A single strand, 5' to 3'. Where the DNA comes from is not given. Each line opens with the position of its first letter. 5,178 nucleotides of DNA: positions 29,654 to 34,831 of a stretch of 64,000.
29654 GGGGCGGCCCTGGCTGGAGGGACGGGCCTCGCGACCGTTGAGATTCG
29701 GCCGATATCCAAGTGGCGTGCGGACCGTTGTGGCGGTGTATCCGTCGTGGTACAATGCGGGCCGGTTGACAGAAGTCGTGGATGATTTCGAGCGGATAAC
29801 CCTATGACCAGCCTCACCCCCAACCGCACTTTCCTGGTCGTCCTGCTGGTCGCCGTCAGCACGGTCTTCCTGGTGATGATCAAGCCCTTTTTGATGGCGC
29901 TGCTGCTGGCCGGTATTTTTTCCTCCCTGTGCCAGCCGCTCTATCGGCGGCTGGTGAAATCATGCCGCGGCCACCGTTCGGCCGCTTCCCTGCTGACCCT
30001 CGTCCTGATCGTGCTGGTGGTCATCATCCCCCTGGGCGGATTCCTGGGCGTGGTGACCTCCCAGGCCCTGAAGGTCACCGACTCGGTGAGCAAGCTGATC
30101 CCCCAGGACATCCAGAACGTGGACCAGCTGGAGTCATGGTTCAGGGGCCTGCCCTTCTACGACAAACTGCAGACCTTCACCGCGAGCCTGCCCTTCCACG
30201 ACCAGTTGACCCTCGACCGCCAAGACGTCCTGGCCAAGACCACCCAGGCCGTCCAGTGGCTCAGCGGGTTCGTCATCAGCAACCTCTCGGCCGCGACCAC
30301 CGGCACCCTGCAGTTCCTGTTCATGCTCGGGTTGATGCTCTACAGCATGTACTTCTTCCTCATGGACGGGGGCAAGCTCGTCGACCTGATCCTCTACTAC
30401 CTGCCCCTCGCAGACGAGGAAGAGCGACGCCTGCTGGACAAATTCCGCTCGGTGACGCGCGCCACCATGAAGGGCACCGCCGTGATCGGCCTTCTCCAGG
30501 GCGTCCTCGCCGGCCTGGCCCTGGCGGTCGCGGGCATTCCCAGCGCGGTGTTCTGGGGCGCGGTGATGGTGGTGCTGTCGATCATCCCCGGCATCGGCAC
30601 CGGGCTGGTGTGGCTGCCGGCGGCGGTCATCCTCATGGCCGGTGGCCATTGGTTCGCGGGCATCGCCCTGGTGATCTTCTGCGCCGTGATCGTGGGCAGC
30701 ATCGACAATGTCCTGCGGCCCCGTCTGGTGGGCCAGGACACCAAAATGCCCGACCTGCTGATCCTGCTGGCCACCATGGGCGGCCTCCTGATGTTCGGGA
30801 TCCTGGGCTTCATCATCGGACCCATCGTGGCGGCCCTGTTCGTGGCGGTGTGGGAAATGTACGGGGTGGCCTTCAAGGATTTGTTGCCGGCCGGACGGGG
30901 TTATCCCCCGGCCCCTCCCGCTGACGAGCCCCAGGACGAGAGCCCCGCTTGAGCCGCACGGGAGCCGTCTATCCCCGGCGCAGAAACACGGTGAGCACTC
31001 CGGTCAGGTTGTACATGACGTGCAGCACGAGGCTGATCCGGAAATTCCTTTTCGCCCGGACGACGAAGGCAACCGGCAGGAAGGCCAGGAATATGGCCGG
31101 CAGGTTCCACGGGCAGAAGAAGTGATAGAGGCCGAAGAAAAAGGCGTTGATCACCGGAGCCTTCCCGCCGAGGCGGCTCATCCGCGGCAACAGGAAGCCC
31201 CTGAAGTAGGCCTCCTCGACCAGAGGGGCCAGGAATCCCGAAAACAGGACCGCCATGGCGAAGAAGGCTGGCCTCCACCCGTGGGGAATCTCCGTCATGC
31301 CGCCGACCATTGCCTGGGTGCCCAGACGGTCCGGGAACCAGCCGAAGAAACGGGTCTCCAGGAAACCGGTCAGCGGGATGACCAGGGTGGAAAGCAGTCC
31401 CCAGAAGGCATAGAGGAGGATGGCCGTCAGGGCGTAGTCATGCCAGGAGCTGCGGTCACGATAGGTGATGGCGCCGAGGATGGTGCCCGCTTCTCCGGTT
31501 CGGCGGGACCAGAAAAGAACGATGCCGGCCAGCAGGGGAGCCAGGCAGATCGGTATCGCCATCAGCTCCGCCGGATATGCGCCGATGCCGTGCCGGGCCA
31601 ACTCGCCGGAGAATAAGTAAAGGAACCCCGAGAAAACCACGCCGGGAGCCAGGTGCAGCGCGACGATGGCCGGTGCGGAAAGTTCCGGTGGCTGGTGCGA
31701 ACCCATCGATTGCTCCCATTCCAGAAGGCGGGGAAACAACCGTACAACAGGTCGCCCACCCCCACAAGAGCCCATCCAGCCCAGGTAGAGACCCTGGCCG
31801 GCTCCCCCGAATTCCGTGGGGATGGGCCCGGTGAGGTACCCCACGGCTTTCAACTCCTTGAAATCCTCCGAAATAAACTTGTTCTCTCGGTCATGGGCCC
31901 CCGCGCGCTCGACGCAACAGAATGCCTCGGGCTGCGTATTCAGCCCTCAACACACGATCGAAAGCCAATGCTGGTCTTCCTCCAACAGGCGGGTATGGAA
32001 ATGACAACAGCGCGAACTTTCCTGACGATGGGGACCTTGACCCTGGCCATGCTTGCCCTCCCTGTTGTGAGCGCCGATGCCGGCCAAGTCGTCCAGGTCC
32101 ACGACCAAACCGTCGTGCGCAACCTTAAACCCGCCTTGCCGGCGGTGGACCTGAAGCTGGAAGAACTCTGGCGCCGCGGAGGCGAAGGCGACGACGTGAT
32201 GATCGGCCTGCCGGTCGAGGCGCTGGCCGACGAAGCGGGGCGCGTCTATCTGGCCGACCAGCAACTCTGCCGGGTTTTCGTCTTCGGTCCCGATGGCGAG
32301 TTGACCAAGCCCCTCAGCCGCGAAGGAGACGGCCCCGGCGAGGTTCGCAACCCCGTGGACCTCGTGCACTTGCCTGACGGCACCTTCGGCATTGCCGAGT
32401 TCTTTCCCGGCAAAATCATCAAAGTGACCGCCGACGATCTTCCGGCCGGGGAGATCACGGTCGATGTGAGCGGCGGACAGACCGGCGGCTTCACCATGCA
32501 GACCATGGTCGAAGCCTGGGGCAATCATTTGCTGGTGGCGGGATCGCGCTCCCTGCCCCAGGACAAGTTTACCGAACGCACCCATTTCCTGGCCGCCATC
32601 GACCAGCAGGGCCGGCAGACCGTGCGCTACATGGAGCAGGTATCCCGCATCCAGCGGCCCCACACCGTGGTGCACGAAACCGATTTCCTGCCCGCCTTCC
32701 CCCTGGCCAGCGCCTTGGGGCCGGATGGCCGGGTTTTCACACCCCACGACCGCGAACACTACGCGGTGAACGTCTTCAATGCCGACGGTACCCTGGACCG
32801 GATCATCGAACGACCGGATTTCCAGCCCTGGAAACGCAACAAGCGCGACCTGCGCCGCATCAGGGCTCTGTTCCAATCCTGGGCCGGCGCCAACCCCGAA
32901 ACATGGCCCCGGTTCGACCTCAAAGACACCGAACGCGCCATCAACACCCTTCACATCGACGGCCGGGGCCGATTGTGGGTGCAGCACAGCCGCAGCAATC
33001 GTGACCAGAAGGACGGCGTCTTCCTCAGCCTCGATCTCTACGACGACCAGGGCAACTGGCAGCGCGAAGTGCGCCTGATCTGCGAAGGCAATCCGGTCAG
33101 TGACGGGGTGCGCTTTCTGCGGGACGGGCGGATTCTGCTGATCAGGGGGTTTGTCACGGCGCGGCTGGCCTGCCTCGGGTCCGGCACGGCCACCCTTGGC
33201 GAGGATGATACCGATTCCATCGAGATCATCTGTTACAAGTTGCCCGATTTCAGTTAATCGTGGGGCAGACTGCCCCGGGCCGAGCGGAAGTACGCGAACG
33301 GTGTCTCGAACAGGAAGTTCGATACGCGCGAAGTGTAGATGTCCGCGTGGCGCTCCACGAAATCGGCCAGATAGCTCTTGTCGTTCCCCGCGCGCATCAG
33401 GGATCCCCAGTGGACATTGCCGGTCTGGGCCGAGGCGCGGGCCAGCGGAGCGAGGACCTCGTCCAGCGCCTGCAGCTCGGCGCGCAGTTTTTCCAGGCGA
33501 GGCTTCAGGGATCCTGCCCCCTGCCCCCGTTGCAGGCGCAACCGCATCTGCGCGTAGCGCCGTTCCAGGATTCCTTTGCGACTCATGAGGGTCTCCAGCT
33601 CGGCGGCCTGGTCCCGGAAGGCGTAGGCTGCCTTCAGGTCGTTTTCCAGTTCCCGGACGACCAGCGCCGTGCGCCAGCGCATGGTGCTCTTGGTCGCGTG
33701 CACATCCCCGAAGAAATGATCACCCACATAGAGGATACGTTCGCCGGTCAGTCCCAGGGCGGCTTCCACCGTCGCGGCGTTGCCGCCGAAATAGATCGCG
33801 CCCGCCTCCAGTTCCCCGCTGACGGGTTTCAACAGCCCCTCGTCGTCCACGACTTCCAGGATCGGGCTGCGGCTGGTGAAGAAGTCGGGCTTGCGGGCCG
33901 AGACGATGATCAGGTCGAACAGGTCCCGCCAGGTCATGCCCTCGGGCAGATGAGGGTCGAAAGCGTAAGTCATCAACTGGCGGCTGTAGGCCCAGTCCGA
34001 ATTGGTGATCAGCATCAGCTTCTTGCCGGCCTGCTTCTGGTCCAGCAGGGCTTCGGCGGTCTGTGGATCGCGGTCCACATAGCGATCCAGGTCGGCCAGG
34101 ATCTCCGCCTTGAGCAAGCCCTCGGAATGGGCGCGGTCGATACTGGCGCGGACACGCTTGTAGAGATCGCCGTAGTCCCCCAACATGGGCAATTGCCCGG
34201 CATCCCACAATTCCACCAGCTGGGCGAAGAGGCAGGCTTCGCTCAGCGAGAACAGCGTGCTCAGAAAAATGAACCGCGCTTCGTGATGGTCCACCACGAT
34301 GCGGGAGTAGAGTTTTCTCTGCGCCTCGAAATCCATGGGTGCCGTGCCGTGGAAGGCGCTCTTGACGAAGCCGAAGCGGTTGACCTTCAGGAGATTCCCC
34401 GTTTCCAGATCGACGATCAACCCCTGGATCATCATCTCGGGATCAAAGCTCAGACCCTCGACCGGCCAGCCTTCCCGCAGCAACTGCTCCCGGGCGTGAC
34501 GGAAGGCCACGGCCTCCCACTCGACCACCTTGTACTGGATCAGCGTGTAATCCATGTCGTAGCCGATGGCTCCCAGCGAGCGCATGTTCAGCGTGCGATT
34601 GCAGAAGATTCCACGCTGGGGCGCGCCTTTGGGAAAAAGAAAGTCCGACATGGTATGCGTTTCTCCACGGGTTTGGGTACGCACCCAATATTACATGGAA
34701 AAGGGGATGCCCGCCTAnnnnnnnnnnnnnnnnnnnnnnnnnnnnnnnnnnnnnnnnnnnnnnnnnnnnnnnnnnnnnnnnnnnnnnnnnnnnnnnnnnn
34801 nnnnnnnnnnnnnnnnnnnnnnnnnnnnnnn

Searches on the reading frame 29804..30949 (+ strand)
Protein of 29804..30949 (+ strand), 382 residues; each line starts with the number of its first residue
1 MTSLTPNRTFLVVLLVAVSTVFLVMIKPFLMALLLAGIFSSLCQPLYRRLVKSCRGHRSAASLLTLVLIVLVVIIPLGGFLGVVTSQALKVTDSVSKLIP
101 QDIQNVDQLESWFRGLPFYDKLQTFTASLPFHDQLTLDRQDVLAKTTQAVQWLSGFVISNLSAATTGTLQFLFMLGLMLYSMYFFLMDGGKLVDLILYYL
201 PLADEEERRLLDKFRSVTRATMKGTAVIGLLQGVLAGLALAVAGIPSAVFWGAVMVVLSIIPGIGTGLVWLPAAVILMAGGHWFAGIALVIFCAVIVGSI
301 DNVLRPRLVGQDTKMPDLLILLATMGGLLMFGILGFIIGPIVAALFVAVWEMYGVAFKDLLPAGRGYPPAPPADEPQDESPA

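Call 73: search_protein_families(library=pfam, proteins=[window:29804-30949:+], max_evalue=0.00001)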
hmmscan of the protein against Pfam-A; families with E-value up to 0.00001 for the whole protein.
window:29804-30949:+ (382 aa): 1 family
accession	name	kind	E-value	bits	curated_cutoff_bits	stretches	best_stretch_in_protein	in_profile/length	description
PF01594.21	AI-2E_transport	-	3.4e-49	168.2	34.3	1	11-351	3-324/327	AI-2E family transporter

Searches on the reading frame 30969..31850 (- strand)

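Call 73: search_protein_families(library=pfam, proteins=[window:30969-31850:-], max_evalue=0.00001)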
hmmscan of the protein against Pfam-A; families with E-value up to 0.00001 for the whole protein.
window:30969-31850:- (293 aa): 1 family
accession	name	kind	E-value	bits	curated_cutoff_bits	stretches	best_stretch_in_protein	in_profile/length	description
PF02517.21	Rce1-like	-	4e-14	53.1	22.4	1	196-282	3-92/93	Type II CAAX prenyl endopeptidase Rce1-like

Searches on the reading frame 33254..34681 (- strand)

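Call 73: search_protein_families(library=pfam, proteins=[window:33254-34681:-], max_evalue=0.00001)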
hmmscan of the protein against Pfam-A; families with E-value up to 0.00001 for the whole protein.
window:33254-34681:- (475 aa): 1 family
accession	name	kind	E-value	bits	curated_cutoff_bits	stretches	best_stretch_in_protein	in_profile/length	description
PF05761.20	5_nucleotid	-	3.1e-142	475.2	28.5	1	25-475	1-458/460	5' nucleotidase family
